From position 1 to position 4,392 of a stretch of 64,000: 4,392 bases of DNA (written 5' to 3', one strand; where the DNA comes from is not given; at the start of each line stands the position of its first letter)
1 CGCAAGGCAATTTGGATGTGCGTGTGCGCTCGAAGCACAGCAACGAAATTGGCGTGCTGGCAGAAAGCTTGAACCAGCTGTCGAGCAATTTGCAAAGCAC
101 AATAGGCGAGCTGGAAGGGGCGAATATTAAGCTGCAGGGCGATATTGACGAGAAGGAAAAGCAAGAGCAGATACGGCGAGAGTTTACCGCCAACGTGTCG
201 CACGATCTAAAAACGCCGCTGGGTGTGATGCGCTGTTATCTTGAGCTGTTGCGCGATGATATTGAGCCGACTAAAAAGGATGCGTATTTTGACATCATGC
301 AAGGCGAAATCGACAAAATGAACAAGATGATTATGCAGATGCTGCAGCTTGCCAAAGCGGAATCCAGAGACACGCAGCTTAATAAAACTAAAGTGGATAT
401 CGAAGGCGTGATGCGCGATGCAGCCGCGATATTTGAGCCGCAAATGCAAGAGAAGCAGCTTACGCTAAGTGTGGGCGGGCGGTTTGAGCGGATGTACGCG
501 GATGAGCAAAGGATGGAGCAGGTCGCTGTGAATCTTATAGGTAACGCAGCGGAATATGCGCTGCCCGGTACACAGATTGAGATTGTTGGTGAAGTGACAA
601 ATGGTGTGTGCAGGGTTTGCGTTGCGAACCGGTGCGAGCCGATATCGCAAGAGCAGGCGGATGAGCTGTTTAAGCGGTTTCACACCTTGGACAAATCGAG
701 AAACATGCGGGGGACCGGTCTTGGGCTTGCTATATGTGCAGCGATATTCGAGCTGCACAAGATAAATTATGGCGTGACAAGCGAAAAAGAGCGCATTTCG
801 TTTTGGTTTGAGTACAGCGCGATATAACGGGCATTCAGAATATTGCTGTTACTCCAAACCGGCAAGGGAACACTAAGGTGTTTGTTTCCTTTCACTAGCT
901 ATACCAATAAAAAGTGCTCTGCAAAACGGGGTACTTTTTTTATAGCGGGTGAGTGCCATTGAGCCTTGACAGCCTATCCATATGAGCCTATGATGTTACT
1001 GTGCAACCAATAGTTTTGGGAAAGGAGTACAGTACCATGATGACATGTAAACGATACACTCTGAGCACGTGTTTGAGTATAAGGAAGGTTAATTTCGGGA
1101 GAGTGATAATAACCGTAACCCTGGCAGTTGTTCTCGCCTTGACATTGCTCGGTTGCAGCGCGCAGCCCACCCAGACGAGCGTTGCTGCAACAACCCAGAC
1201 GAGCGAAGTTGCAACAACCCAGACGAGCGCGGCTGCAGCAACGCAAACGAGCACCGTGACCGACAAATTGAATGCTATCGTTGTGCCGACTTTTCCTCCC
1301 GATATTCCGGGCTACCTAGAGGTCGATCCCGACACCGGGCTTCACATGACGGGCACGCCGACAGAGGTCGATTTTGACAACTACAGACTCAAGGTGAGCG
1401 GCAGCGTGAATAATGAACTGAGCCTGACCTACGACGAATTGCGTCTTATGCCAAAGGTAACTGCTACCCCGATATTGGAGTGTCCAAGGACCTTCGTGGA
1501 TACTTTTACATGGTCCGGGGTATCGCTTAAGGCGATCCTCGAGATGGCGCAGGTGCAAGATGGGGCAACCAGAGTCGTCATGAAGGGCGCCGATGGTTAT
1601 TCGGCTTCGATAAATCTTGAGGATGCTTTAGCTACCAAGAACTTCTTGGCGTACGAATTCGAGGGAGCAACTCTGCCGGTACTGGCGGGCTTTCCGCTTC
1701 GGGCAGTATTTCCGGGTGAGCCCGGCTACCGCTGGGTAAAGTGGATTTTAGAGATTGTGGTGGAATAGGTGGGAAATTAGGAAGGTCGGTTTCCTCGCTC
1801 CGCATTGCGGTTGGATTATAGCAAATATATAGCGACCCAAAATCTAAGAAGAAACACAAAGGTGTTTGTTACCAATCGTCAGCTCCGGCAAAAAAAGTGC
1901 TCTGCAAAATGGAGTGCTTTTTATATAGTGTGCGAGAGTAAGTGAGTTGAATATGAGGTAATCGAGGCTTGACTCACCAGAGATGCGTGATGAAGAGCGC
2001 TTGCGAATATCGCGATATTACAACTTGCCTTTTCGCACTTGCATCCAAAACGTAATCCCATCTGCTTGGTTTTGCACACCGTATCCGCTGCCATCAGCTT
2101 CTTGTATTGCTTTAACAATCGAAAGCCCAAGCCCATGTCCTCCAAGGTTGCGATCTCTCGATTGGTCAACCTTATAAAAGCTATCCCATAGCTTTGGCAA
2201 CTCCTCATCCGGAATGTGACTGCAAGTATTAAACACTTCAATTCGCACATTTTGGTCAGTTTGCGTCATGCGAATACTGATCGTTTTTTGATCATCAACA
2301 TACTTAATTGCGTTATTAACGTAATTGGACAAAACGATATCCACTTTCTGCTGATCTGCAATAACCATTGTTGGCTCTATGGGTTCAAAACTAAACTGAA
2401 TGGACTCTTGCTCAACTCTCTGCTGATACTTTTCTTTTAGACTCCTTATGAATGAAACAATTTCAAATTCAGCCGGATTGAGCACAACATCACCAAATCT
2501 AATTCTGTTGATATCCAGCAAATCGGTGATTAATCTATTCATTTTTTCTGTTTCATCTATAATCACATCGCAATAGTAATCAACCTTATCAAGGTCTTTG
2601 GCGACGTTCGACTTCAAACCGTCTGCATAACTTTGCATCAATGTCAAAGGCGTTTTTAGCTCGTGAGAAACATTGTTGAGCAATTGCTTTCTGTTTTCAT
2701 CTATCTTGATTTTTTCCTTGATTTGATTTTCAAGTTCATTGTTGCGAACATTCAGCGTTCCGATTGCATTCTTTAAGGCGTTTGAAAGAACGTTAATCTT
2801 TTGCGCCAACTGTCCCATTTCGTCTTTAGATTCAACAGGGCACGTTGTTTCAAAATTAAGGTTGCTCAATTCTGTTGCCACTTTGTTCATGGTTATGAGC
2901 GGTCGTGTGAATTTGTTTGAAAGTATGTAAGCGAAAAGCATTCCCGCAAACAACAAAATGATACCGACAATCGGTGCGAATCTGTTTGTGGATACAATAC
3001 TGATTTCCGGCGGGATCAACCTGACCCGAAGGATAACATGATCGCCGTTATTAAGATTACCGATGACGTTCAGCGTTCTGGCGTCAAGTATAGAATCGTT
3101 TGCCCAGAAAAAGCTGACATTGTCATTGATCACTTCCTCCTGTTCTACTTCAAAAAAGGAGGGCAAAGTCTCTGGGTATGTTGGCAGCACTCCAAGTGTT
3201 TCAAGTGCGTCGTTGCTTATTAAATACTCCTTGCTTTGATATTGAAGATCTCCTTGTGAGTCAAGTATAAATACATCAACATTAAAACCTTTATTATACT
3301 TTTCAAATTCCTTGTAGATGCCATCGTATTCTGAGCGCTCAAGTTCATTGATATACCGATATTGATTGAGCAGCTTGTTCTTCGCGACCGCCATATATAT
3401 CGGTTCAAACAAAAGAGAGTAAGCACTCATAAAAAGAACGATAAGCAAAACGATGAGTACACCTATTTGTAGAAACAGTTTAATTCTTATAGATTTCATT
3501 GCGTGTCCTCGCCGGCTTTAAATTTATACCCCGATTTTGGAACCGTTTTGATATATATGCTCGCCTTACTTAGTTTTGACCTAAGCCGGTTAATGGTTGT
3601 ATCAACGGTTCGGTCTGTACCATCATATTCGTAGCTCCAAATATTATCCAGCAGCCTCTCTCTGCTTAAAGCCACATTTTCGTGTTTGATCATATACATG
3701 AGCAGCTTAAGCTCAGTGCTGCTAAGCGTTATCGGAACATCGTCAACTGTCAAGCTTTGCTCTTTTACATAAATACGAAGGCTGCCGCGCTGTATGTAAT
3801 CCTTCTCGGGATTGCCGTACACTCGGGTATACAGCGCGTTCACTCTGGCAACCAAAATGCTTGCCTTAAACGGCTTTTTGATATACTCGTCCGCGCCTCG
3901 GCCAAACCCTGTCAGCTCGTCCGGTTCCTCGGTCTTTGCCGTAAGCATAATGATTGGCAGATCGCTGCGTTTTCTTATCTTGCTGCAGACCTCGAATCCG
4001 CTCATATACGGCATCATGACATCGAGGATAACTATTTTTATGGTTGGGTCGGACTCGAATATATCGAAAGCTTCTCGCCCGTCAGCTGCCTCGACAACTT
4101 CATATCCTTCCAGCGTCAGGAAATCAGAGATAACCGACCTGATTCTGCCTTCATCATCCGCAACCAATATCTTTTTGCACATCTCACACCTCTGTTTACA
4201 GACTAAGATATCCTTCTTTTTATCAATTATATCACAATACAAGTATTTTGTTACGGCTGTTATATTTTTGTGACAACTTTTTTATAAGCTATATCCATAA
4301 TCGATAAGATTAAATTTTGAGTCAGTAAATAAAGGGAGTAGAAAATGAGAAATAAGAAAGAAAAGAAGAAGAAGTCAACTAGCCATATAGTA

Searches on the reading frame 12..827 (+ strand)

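Call 24: search_protein_families(library=pfam, max_evalue=0.00001, proteins=[window:12-827:+])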
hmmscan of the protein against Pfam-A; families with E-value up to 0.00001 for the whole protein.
window:12-827:+ (271 aa): 2 families
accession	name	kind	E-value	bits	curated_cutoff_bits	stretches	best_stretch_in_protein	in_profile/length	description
PF00512.31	HisKA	-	2.3e-17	63.2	26.9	1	55-118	2-65/66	His Kinase A (phospho-acceptor) domain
PF02518.31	HATPase_c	-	1.1e-15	58.4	26.4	1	164-261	2-102/111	Histidine kinase-, DNA gyrase B-, and HSP90-like ATPase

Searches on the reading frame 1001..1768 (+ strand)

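Call 8: search_protein_families(library=pfam, proteins=[window:1001-1768:+])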
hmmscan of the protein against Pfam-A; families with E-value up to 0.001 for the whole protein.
window:1001-1768:+ (255 aa): 1 family
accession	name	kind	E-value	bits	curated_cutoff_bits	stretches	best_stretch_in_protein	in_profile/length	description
PF00174.25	Oxidored_molyb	-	1.5e-34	119.4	24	1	119-254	4-160/169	Oxidoreductase molybdopterin binding domain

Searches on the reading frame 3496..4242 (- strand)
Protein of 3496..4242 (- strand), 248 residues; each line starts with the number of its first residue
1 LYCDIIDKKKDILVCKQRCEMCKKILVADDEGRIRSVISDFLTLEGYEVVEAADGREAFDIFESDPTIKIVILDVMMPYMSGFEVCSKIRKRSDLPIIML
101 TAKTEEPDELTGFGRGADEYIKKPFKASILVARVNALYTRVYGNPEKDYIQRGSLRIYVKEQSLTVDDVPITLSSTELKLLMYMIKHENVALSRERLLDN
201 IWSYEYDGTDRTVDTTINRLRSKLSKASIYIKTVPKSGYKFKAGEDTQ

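Call 8: search_protein_families(library=pfam, proteins=[window:3496-4242:-])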
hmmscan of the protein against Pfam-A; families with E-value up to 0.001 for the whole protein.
window:3496-4242:- (248 aa): 3 families
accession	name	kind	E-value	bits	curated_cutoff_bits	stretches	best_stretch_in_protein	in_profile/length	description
PF00072.30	Response_reg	-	5.9e-27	94.5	30.2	1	25-134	1-110/111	Response regulator receiver domain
PF00486.34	Trans_reg_C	-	2.3e-22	79.3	26.2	1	170-241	3-77/77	Transcriptional regulatory protein, C terminal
PF03709.21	OKR_DC_1_N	-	0.00056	20.6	29.3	1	33-104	5-73/111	Orn/Lys/Arg decarboxylase, N-terminal domain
